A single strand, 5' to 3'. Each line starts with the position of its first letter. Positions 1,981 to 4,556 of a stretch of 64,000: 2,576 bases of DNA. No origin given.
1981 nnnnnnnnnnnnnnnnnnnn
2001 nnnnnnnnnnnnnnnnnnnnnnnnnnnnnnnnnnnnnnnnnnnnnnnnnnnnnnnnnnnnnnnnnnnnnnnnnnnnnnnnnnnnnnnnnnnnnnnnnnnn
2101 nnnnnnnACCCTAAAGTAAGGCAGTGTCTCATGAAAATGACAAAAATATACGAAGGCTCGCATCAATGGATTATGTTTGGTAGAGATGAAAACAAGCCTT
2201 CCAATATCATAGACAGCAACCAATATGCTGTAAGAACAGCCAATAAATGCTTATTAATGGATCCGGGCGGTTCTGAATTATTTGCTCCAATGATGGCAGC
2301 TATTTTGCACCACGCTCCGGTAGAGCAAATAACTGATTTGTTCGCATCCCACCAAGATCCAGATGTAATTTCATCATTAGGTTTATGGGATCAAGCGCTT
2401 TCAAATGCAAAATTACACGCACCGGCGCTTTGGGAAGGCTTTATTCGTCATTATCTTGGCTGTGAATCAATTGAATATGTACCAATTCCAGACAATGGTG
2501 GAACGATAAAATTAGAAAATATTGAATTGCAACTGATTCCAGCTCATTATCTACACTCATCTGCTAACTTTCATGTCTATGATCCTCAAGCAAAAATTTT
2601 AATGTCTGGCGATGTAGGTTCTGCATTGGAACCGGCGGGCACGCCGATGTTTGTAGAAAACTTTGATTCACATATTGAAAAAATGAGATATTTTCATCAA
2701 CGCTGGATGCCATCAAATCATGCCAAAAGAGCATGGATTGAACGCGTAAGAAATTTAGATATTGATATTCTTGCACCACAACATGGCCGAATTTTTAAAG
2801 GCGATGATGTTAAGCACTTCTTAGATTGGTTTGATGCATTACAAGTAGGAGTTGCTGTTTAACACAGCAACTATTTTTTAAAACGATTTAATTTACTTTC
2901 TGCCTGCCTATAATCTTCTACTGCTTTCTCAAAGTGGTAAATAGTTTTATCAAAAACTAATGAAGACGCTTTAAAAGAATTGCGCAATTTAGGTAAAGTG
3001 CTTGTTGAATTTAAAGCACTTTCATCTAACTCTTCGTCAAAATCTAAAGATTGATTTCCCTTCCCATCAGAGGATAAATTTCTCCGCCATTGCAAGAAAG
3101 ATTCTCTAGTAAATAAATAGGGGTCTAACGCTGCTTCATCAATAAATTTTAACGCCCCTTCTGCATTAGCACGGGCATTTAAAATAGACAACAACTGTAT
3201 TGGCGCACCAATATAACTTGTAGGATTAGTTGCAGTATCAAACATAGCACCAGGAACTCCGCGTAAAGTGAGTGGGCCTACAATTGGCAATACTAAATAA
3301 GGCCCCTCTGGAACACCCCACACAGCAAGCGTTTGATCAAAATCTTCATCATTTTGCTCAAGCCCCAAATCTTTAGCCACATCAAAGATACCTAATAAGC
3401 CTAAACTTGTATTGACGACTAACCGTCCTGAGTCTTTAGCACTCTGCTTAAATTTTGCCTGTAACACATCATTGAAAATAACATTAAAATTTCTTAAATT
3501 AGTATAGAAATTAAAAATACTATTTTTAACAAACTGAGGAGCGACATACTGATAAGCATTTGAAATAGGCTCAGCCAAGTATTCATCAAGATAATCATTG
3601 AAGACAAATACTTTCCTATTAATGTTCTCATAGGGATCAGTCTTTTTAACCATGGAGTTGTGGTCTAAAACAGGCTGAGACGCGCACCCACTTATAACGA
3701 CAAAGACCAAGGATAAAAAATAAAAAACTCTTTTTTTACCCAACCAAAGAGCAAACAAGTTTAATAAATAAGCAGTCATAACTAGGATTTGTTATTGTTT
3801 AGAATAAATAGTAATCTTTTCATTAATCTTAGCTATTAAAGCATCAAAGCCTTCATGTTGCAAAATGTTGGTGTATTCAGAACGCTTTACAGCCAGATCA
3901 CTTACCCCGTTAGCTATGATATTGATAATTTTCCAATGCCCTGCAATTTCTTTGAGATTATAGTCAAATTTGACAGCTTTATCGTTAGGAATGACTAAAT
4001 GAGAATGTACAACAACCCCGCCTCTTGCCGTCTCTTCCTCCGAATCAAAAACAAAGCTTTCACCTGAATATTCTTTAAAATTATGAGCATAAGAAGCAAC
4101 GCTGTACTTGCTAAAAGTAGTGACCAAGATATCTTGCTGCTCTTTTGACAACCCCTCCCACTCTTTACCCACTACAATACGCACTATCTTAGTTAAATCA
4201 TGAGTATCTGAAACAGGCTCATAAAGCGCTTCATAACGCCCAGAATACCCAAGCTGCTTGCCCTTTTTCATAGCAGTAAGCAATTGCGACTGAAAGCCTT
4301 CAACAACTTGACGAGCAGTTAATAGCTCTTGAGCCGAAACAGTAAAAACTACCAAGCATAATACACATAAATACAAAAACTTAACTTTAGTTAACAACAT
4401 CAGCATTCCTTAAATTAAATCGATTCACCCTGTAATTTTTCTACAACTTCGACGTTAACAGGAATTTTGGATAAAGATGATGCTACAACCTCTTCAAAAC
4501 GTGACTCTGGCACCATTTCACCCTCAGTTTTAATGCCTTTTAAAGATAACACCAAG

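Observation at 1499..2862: Mini-receptor coupled to an ODP-like metallo-beta-lactamase-fold gene downstream of cheB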

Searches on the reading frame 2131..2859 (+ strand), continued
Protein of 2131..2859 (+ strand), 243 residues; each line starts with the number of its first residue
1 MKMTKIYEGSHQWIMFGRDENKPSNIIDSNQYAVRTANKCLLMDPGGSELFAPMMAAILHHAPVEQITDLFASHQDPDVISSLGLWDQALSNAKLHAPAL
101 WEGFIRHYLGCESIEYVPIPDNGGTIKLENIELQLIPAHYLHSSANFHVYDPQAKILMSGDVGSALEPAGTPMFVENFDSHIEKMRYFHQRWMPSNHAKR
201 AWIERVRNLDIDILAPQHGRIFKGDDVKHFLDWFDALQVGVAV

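Call 32: search_solved_structures(query=A2, max_evalue=1, show_alignments=5)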
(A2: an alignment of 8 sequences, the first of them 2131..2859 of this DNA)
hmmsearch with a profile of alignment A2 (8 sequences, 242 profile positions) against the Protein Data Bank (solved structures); distinct sequences matched with E-value up to 1: 31.
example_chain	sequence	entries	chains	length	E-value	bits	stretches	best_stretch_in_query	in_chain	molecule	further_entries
6qrq_B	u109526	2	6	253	1.2e-117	394.9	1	7-240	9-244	Oxygen-binding diiron protein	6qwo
6qnm_A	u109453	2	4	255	2.3e-114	384.1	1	7-240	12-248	OXYGEN-BINDING DI-IRON PROTEIN | Uncharacterized protein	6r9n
4dik_A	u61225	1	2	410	7.8e-10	41.9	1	27-233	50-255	FLAVOPROTEIN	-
1vme_A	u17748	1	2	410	1.5e-09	41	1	27-233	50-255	Flavoprotein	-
4dil_A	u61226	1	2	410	1.6e-09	40.9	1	27-233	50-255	FLAVOPROTEIN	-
5v8s_A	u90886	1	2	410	2.6e-09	40.1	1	27-233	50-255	Flavoprotein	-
2q9u_A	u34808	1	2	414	9.2e-09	38.4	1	43-226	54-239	A-type flavoprotein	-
1e5d_A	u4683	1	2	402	6.2e-08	35.7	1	30-229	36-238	RUBREDOXIN:OXYGEN OXIDOREDUCTASE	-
6h0d_A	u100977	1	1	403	2.8e-07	33.5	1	29-236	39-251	Putative diflavin flavoprotein A 3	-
6h0c_A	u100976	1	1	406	2.9e-07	33.5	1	29-236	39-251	Putative diflavin flavoprotein A 3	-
1ycf_A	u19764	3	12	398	1.5e-06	31.1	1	30-225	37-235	Nitric oxide reductase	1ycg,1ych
4fek_A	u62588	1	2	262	1.9e-06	30.8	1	29-226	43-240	Putative diflavin flavoprotein A 5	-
2ohh_A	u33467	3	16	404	7.6e-06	28.8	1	30-223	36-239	Type A flavoprotein fprA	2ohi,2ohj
6etb_A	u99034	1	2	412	1.8e-05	27.6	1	29-234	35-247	Anaerobic nitric oxide reductase flavorubredoxin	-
4d02_A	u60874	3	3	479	2.6e-05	27.1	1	29-234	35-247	ANAEROBIC NITRIC OXIDE REDUCTASE FLAVORUBREDOXIN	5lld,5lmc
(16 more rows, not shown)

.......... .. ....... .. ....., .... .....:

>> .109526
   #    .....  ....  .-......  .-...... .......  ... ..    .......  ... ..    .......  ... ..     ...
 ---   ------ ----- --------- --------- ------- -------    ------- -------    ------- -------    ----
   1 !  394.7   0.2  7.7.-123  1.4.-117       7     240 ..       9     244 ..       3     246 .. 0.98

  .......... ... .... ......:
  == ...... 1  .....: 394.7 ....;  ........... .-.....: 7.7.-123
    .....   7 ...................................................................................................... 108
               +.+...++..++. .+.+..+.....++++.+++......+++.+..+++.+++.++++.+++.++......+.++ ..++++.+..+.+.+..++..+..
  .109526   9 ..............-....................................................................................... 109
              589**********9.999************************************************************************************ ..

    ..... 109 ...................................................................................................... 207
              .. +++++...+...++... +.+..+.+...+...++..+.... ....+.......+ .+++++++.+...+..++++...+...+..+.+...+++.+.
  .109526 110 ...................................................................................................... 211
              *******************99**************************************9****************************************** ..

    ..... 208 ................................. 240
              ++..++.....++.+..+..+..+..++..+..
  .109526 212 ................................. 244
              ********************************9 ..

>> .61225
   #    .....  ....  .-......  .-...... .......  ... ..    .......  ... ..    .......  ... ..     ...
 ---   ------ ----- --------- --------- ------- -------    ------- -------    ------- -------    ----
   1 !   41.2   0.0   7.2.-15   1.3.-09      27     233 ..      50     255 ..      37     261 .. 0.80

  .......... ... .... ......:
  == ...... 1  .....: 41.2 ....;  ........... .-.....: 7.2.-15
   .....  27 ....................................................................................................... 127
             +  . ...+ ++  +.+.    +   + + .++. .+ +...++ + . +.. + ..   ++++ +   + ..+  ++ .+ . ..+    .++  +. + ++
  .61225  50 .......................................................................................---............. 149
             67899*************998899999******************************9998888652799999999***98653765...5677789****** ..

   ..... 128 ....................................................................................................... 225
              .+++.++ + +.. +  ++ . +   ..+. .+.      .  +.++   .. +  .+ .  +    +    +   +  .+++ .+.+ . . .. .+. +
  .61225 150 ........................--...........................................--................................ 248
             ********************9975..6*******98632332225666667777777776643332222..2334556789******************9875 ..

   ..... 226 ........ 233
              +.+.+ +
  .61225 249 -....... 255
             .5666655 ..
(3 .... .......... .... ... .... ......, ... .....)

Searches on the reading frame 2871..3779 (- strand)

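Call 3: search_protein_families(library=pfam, proteins=[window:2871-3779:-], max_evalue=1)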
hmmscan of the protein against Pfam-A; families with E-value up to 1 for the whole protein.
window:2871-3779:- (302 aa): 2 families
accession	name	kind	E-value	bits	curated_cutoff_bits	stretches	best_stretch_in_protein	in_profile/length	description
PF04333.18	MlaA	-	1.1e-65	221.4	25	1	47-234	2-194/195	MlaA lipoprotein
PF25682.1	Phage_VG64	-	0.065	13.4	27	1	21-70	10-58/127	Mycobacterium phage VG64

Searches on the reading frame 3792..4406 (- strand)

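Call 3: search_protein_families(library=pfam, proteins=[window:3792-4406:-], max_evalue=1)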
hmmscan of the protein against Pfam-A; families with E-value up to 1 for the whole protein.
window:3792-4406:- (204 aa): 1 family
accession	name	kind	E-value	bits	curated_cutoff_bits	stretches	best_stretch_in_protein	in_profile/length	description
PF05494.18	MlaC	-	1e-38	133.2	26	1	40-195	5-165/166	MlaC protein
